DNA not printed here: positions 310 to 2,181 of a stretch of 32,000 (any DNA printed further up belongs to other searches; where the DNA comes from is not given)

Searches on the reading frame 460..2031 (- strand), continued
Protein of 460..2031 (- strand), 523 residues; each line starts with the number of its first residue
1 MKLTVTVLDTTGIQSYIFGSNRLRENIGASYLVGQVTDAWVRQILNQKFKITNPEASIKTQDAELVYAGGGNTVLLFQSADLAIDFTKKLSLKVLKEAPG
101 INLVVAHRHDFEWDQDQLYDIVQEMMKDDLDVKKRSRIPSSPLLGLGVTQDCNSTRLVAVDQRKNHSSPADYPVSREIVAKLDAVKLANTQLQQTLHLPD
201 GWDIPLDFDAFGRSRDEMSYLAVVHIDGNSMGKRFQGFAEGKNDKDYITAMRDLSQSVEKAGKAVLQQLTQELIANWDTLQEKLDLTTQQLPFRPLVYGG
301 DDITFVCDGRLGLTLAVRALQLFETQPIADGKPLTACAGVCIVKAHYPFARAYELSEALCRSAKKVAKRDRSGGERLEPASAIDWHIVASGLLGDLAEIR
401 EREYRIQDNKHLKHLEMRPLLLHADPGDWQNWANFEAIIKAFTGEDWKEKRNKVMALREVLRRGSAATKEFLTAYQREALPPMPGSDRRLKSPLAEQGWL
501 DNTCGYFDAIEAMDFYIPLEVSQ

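Call 22: search_protein_families(library=pfam, proteins=[L004:9587-10243:+, L004:10247-11842:+, L004:11839-13311:+, L004:13308-13877:+, L004:13885-16107:+, L004:3959-5425:-, L004:5543-6670:+, L004:2407-3417:-, L004:2123-2410:-, L003:14697-15266:+], max_evalue=0.001)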
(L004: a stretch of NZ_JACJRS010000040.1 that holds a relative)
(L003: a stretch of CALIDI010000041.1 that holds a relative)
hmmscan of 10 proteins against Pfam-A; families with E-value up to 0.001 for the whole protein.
L004:9587-10243:+ (218 aa): 1 family
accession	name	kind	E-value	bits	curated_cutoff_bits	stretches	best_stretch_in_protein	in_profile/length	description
PF03787.20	RAMPs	-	8.4e-13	49.7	22.1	1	8-195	2-188/189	RAMP superfamily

L004:10247-11842:+ (531 aa): 1 family
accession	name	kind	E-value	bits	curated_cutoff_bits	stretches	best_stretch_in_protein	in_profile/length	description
PF03787.20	RAMPs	-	4.5e-09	37.5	22.1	1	7-220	1-186/189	RAMP superfamily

L004:11839-13311:+ (490 aa): 1 family
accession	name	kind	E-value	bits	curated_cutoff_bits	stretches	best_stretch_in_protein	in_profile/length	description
PF03787.20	RAMPs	-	8e-39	134.5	22.1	2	272-438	8-189/189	RAMP superfamily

L004:13308-13877:+ (189 aa): 0 families

L004:13885-16107:+ (740 aa): 1 family
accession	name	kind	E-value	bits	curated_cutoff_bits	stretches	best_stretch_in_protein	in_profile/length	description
PF03787.20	RAMPs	-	2.9e-11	44.6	22.1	1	57-219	1-127/189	RAMP superfamily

L004:3959-5425:- (488 aa): 1 family
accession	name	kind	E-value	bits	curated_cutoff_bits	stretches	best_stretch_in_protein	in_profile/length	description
PF13280.12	WYL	-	8.7e-06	26.1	21.8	1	272-329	15-69/70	WYL domain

L004:5543-6670:+ (375 aa): 1 family
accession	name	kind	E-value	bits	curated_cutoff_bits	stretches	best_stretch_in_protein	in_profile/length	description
PF09620.15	Cas_csx3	-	5.1e-33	113.2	21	1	98-174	2-77/78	CRISPR-associated protein (Cas_csx3)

L004:2407-3417:- (336 aa): 1 family
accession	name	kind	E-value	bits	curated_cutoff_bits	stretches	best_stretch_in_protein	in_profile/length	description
PF01867.21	Cas_Cas1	-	3.2e-85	286.2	22.3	1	4-291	1-283/283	CRISPR associated protein Cas1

L004:2123-2410:- (95 aa): 1 family
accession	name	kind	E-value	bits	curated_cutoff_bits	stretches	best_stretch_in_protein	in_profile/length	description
PF09827.14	CRISPR_Cas2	-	2.9e-22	79.1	23.8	1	4-76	1-72/74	CRISPR associated protein Cas2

L003:14697-15266:+ (189 aa): 1 family
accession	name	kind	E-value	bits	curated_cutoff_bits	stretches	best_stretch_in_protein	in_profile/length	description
PF05685.18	Uma2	-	1.3e-39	135.9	27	1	14-167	3-158/172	Putative restriction endonuclease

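Call 25: find_homologous_proteins(query=L002:2313-2804:+, max_evalue=1e-10)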
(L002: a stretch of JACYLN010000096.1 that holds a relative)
Query L002:2313-2804:+ (164 aa): 2096 proteins with E <= 1e-10 among 2212 candidates; the best 120 are listed.
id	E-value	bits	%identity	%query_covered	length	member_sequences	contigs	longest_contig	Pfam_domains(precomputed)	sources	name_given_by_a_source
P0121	3.4e-104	364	100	100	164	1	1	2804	PF03787.21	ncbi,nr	ncbi:MAG: RAMP superfamily protein, partial [Oscillatoriales cyanobacterium C42_A2020_001]|nr:RAMP s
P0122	2.2e-100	351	97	100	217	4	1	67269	PF03787.21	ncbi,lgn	-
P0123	1.7e-98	345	95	100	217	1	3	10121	PF03787.21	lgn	-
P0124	6.3e-95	333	95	100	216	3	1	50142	PF03787.21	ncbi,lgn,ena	-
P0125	1.5e-93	329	91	100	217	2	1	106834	PF03787.21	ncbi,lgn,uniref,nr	ncbi:RAMP superfamily CRISPR-associated protein [Thermoleptolyngbya sichuanensis XZ-Cy5]|uniref:RAMP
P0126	2.1e-91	322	89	100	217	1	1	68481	PF03787.21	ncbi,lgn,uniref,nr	ncbi:RAMP superfamily protein [Synechococcales cyanobacterium C]|uniref:RAMP superfamily protein n=1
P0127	1.9e-89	316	89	100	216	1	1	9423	PF03787.21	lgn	-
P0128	1.8e-87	309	87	100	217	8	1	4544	PF03787.21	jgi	-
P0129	9.6e-86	304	85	100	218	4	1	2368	PF03787.21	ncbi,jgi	jgi:hypothetical protein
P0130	4.6e-85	301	85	100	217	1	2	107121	PF03787.21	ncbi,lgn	ncbi:MAG: RAMP superfamily CRISPR-associated protein [Spirulina sp.]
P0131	1.7e-80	286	81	99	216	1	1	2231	PF03787.21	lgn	-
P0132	3.1e-78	279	76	99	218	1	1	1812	PF03787.21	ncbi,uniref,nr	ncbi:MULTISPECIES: RAMP superfamily CRISPR-associated protein [Spirulina sp. CCY15215]|uniref:RAMP s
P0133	3.6e-78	279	78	98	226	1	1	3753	PF03787.21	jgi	jgi:hypothetical protein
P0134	4.9e-78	278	75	100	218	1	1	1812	PF03787.21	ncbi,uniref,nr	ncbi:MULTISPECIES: RAMP superfamily CRISPR-associated protein [Spirulina sp. CCY15215]|uniref:RAMP s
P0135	2.2e-77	276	77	100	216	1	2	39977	PF03787.21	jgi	jgi:CRISPR/Cas system CSM-associated protein Csm3 (group 7 of RAMP superfamily)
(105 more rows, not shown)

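Call 28: find_encoding_contigs(protein=P0126, flank=10000, max_places=6)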
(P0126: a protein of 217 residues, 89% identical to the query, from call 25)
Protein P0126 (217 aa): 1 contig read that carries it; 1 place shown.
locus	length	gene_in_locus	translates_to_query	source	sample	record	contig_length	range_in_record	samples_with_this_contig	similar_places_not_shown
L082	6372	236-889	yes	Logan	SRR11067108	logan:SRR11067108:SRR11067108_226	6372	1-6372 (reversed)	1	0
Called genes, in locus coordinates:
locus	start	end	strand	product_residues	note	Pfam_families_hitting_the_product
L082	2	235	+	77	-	?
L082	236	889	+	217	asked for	PF03787:RAMPs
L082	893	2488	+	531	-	PF03787:RAMPs (weak)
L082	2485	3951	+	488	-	PF03787:RAMPs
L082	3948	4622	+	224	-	-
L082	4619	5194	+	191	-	PF27799:CRISPR-assoc_Csx19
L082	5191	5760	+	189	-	PF05685:Uma2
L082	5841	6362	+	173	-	PF03787:RAMPs (weak)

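Call 33: search_solved_structures(query=window:460-2031:-, max_evalue=0.001, show_alignments=1)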
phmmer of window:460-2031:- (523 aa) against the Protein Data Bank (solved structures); distinct sequences matched with E-value up to 0.001: 2.
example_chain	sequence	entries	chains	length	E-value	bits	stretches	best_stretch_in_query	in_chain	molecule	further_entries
8s9t_C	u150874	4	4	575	2e-31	112.3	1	6-413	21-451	Cas10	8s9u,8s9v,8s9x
8bmw_K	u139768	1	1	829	0.00039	22.3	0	207-365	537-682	CRISPR-associated protein Cas10 (Type III-D)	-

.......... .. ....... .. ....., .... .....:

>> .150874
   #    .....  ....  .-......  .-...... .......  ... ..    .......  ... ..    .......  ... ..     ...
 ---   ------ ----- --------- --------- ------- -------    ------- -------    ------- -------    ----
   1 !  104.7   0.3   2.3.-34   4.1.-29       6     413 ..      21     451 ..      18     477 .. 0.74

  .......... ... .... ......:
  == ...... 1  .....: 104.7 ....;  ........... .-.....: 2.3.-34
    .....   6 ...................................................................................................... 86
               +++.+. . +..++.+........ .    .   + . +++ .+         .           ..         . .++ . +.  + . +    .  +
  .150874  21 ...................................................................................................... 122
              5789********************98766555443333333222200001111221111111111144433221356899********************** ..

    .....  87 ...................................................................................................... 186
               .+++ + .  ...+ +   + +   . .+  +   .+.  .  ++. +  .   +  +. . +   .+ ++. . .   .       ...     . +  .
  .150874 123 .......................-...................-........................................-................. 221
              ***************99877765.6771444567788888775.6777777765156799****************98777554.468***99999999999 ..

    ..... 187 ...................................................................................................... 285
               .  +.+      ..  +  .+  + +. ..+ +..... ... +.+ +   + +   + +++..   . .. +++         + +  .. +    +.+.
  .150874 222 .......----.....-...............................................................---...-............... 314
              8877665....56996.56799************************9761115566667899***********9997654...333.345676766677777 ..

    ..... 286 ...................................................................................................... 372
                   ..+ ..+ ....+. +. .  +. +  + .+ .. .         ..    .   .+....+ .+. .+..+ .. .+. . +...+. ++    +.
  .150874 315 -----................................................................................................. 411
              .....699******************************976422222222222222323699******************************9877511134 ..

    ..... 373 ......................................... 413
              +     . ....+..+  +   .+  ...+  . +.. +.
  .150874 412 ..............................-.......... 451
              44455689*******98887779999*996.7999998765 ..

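Call 35: search_protein_representatives(protein=window:460-2031:-)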
Query: 523 residues. Proteins with E-value up to 0.001 (for the whole library): 5243; up to 1e-10: 3676; up to 1e-30: 1340. The best 150 are listed.
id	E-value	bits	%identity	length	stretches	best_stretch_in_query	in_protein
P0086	1.5e-163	561.5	56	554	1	2-520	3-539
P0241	1.4e-147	508.8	52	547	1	4-520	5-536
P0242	3.1e-145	501.1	54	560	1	4-520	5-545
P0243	1.8e-138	478.8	52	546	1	3-519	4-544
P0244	6.4e-137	473.6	52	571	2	280-520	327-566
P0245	7.0e-137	473.5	52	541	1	5-521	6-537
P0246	1.8e-133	462.3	51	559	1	2-520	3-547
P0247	4.1e-130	451.2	52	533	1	5-520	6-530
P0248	8.3e-124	430.4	47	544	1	4-520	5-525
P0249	1.2e-123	429.8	47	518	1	3-520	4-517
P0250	7.3e-121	420.6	49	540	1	5-520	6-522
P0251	1.1e-119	416.7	57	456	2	3-242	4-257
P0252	3.5e-118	411.8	48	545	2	60-520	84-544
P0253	1.4e-117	409.8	48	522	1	3-519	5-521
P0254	5.7e-116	404.5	46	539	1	5-520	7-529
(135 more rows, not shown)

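Call 44: search_protein_families(library=pfam, proteins=[L082:3948-4622:+, L082:5191-5760:+], max_evalue=0.001)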
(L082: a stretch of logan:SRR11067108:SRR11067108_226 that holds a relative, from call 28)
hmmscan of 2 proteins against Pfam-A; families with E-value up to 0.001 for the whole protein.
L082:3948-4622:+ (224 aa): 0 families

L082:5191-5760:+ (189 aa): 1 family
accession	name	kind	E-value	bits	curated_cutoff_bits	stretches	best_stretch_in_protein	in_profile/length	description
PF05685.18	Uma2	-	2.5e-39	135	27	1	13-170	2-162/172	Putative restriction endonuclease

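Call 45: search_protein_families(library=padloc, proteins=[L082:3948-4622:+, L082:5191-5760:+, L082:236-889:+, L082:893-2488:+, L082:2485-3951:+, L082:4619-5194:+], max_evalue=0.001)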
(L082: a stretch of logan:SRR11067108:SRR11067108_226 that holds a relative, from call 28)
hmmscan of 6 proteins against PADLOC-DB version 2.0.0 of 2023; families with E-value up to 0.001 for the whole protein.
L082:3948-4622:+ (224 aa): 0 families

L082:5191-5760:+ (189 aa): 4 families
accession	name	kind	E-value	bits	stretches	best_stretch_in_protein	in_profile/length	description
PDLC04832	PDC-S03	-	1e-26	91.9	1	6-172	5-175/188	-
PDLC04834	PDC-S03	-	8.6e-23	79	1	6-166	5-165/184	-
PDLC04833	PDC-S03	-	2.8e-22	77.2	1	7-170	21-190/207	-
PDLC04835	PDC-S03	-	1.7e-09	35.6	1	8-139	7-145/207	-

L082:236-889:+ (217 aa): 15 families
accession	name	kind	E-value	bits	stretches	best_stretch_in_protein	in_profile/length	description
PDLC02113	Cas7_IIId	-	1.3e-79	264.5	1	5-210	3-201/207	-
PDLC01585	Csm3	-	3.6e-69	230.4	1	2-202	2-194/206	"CAS-III-A,CAS-III-D; effector_G7"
PDLC02091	Cas5_IIId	-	6e-29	99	1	5-202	2-195/709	-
PDLC02089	Cas5_IIId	-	2.6e-27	93.7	1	1-199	1-200/679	-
PDLC02110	Cas7_IIId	-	2.2e-18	65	1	4-198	3-168/171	-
PDLC01339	Csm3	-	6.5e-10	38.3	1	12-190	3-161/163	"CAS-III-A,CAS-III-D; effector_G7"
PDLC02118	Cas7_IIIh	-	4e-08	31.2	1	9-210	15-209/245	-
PDLC01016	Csm3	-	1.4e-07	30.1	1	15-195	9-189/189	Csm3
PDLC00981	Cmr4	-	2.9e-07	28.7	1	6-96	3-89/283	CRISPR type III-B/RAMP module RAMP protein Cmr4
PDLC01295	Cmr4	-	3.9e-07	28.5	1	6-96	3-83/256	"CAS-III-B,CAS-III-C; effector_G7"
PDLC01015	Csm3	-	6.3e-07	28.7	1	14-192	5-176/178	Csm3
PDLC01441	Cmr4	-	1.9e-06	25.8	1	6-96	5-81/245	"CAS-III-B,CAS-III-C; effector_G7"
PDLC00982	Cmr4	-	9.8e-06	23.5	1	6-96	3-89/281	Cmr4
PDLC01442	Csm3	-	2.7e-05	22.1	1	3-195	9-179/208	"CAS-III-A,CAS-III-D; effector_G7"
PDLC02107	Cas7_IIId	-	0.00019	18.5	1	22-196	25-180/426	-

L082:893-2488:+ (531 aa): 14 families
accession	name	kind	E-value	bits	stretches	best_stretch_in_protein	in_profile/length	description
PDLC02090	Cas5_IIId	-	3.1e-162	539.3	1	1-530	1-497/499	-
PDLC01420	Cas5_IIId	-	3.8e-57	192.5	1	5-362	2-331/343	CAS-III-D; effector_G5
PDLC02091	Cas5_IIId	-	5.4e-55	185.1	1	16-521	228-701/709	-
PDLC01313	Cas5_IIId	-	2.4e-52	176.9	1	5-360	2-334/338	CAS-III-D; effector_G5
PDLC02089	Cas5_IIId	-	8.4e-48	161.5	1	8-464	224-653/679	-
PDLC01024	Cas5_IIId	-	4.3e-42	142.8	1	1-365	1-398/402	"CRISPR-associated RAMP protein, Csx10 family"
PDLC01025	Cas5_IIId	-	3.1e-24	83.6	2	230-359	255-385/390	Csx10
PDLC02088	Cas5_IIId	-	3.7e-22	77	1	27-413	27-348/439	-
PDLC01016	Csm3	-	3.8e-11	41.7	1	7-220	2-186/189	Csm3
PDLC01361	Cmr3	-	5.4e-09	34.5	1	33-356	29-307/308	"CAS-III-B,CAS-III-C; effector_G5"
PDLC02156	Cas5_IIIh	-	7.6e-08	29.5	1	246-385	235-376/577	-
PDLC01442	Csm3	-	5.1e-06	24.5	1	28-221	43-177/208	"CAS-III-A,CAS-III-D; effector_G7"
PDLC01640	Cmr3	-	6.3e-05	21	1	154-356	150-321/324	"CAS-III-B,CAS-III-C; effector_G5"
PDLC01613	Csm3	-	0.00023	20.1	1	8-220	2-174/177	"CAS-III-A,CAS-III-D; effector_G7"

L082:2485-3951:+ (488 aa): 28 families (the best 25 are shown)
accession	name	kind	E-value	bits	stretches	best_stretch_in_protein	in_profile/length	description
PDLC02111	Cas7_IIId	-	6.6e-152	504.2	1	16-483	2-416/417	-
PDLC02112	Cas7_IIId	-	7.6e-85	283.2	1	17-445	3-411/434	-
PDLC02115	Cas7_IIId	-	8e-68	227.7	2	23-342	3-294/486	-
PDLC02107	Cas7_IIId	-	5.4e-36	122.4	2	23-226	5-201/426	-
PDLC01296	Csm3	-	9.7e-35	118.3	2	23-205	3-188/192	"CAS-III-A,CAS-III-D; effector_G7"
PDLC01442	Csm3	-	1.8e-29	101.1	2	19-206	3-183/208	"CAS-III-A,CAS-III-D; effector_G7"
PDLC01016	Csm3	-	1.7e-24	85.2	2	30-202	3-189/189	Csm3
PDLC01339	Csm3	-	6.8e-23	80.5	2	33-199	2-163/163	"CAS-III-A,CAS-III-D; effector_G7"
PDLC01220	gRAMP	-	6.1e-22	75.1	1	5-439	366-793/1494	CAS-III-E; effector_UNK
PDLC01015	Csm3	-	1.8e-20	72.7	2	60-199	28-178/178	Csm3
PDLC01017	Csm3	-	2.3e-19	68.1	2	18-205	3-217/257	Csm3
PDLC01441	Cmr4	-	3.3e-17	61.1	1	33-116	10-80/245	"CAS-III-B,CAS-III-C; effector_G7"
PDLC01297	Csm3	-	4.2e-16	57.4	1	26-207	5-189/198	"CAS-III-A,CAS-III-D; effector_G7"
PDLC01014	Csm3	-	1.2e-12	46.4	1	25-202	5-202/203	CRISPR type III-A/MTUBE-associated RAMP protein Csm3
PDLC01613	Csm3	-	2.6e-12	46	1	30-202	2-177/177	"CAS-III-A,CAS-III-D; effector_G7"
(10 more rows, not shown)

L082:4619-5194:+ (191 aa): 6 families
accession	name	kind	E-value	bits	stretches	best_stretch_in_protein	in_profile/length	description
PDLC01430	Csx19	-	4.3e-36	122.2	1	20-182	19-165/167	CAS-III-D; effector_UNK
PDLC01034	Csx19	-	3.6e-22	77.2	1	19-182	14-144/148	core gene (cas11)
PDLC01528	Csx19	-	3e-11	41.6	1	66-183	42-119/123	CAS-III-D; effector_UNK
PDLC01539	Csx19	-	7.7e-07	27.4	1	66-180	42-119/123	CAS-III-D; effector_UNK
PDLC01557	Csx19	-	0.00057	17.3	1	59-120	63-119/190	CAS-III-D; effector_UNK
PDLC01567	Csx19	-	0.00057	17.3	1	59-120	63-119/190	CAS-III-D; effector_UNK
